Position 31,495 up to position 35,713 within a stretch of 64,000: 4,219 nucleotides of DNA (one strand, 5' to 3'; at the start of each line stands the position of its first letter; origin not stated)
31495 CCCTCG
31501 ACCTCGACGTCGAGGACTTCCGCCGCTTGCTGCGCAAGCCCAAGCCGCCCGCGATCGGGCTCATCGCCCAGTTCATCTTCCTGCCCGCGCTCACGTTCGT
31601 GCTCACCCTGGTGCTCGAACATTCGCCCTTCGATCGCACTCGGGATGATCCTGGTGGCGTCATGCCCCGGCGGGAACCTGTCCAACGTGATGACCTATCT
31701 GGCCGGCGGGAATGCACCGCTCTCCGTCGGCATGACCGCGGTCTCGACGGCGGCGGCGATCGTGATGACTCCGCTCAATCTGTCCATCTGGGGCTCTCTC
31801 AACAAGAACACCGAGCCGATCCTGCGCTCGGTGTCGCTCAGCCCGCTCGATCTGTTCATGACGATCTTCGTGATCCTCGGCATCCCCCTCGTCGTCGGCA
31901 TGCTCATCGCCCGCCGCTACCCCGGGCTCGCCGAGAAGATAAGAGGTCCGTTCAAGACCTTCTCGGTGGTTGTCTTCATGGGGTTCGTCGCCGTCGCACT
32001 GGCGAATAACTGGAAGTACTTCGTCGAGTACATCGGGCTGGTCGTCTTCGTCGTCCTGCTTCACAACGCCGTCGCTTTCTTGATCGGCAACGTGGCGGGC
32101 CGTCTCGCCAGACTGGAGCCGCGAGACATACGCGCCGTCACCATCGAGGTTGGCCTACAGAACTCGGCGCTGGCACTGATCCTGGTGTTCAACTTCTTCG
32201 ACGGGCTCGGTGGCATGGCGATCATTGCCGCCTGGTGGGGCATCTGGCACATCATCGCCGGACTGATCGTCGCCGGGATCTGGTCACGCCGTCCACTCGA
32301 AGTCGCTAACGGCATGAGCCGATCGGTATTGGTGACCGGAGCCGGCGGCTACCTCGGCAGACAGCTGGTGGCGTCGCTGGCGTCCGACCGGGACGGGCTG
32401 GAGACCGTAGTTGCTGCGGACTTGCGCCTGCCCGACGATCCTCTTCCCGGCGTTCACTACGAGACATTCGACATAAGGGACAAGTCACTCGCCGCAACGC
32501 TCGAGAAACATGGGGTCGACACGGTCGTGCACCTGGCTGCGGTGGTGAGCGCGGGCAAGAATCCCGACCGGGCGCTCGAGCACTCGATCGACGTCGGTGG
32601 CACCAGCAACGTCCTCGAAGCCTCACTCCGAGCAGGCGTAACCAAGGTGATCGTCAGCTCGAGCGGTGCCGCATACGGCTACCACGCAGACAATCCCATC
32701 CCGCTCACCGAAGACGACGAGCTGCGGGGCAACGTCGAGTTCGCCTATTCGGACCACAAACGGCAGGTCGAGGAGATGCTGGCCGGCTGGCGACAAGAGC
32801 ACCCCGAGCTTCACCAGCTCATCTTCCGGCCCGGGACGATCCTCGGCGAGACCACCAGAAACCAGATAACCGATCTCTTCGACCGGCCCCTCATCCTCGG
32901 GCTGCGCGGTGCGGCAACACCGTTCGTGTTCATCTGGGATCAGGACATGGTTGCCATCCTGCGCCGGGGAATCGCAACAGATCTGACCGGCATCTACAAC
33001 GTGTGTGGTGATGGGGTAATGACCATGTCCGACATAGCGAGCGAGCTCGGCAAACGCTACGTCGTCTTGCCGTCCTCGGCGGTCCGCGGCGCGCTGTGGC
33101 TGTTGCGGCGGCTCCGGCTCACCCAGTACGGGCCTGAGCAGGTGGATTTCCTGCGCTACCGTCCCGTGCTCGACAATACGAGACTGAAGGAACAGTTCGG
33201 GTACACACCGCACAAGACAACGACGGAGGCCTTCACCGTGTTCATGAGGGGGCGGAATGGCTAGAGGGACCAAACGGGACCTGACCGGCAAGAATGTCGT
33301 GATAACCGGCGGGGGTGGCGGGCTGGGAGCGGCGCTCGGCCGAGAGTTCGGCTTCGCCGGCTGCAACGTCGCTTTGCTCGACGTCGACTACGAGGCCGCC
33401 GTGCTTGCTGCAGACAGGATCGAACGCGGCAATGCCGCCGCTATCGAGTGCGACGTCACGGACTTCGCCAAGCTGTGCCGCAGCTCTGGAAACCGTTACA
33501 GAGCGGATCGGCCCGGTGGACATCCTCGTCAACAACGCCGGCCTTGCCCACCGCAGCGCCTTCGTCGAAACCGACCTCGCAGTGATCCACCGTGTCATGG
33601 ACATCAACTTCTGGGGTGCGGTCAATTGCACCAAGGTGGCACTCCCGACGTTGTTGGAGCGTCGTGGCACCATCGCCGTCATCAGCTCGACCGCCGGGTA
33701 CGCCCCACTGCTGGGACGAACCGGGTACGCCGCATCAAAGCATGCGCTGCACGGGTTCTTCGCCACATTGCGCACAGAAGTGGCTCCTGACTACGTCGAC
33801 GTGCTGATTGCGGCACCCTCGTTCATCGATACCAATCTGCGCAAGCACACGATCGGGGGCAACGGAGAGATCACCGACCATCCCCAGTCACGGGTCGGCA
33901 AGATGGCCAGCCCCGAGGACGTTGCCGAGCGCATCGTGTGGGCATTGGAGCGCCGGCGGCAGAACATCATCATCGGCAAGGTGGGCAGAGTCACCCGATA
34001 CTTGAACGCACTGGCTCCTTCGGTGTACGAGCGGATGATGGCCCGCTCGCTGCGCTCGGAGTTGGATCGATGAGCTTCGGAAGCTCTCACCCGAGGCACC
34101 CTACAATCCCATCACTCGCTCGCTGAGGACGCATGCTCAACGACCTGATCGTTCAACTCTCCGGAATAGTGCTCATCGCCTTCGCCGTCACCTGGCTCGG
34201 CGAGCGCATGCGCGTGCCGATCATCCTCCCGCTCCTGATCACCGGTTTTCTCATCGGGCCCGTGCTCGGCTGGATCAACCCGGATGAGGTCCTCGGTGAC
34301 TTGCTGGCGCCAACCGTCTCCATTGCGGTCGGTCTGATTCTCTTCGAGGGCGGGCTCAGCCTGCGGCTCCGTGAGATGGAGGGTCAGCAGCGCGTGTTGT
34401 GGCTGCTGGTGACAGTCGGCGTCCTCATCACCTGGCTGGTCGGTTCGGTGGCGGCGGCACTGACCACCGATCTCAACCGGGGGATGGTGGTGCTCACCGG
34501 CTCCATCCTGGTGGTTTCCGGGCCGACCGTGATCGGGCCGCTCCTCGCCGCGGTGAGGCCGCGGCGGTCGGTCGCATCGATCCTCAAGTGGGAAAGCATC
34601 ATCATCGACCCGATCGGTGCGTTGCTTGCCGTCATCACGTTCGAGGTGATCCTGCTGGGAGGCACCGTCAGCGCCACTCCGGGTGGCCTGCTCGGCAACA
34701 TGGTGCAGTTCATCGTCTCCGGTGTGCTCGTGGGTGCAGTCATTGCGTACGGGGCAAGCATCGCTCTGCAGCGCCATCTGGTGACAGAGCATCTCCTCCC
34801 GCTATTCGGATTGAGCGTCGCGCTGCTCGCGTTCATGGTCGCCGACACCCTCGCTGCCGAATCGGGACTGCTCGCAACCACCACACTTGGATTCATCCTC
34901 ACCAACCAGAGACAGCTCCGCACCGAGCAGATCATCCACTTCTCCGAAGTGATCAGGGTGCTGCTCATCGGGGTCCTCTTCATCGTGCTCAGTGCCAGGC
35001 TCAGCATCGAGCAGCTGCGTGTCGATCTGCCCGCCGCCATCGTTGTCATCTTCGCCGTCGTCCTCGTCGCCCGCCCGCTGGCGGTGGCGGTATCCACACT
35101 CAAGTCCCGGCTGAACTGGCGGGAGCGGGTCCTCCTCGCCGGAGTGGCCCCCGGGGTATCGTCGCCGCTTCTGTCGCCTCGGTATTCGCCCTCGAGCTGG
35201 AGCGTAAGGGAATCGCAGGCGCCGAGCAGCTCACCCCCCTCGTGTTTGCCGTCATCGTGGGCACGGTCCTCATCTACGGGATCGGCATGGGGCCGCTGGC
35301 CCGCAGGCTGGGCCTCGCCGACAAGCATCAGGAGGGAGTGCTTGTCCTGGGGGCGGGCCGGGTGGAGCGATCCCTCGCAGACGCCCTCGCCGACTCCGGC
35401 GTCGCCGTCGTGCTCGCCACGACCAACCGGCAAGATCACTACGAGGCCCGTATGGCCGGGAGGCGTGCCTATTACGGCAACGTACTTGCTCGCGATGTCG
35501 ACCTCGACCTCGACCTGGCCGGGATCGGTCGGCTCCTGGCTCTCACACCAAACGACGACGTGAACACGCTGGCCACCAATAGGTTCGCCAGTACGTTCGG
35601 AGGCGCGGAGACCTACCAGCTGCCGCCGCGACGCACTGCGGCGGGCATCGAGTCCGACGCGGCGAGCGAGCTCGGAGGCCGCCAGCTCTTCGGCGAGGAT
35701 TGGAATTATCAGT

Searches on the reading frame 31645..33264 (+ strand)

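Call 76: search_protein_families(library=pfam, proteins=[window:31645-33264:+], max_evalue=0.00001)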
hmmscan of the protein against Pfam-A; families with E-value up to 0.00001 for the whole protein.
window:31645-33264:+ (539 aa): 9 families
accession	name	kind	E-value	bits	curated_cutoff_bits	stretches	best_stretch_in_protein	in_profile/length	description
PF01370.27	Epimerase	-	4.4e-24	85.7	20.9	1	228-404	1-177/240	NAD dependent epimerase/dehydratase family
PF01758.21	SBF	-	2e-22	80.2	24.3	1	1-128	66-190/191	Sodium Bile acid symporter family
PF01073.25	3Beta_HSD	-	5.2e-15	55.7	22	1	229-406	1-188/280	3-beta hydroxysteroid dehydrogenase/isomerase family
PF16363.11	GDP_Man_Dehyd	-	1.9e-09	37.9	27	1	229-385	1-170/332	GDP-mannose 4,6 dehydratase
PF07993.18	NAD_binding_4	-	5.3e-09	36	20.1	0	289-408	87-216/258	Male sterility protein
PF13593.11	SBF_like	-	8.3e-09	35.6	25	1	1-204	97-299/313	SBF-like CPA transporter family (DUF4137)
PF04321.23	RmlD_sub_bind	-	1.6e-07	31.2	27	1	227-410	2-162/287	RmlD substrate binding domain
PF13460.12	NAD_binding_10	-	4.7e-07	30.3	27.2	1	232-404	1-151/184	NAD(P)H-binding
PF02719.21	Polysacc_synt_2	-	5.8e-07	29.4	20.2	0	276-340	62-128/293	Polysaccharide biosynthesis protein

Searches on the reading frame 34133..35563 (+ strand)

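Call 76: search_protein_families(library=pfam, proteins=[window:34133-35563:+], max_evalue=0.00001)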
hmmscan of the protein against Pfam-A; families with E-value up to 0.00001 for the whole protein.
window:34133-35563:+ (476 aa): 1 family
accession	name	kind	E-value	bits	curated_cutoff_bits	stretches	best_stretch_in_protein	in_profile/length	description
PF00999.27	Na_H_Exchanger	-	1.5e-29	103.5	26.2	1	14-336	2-323/375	Sodium/hydrogen exchanger, transmembrane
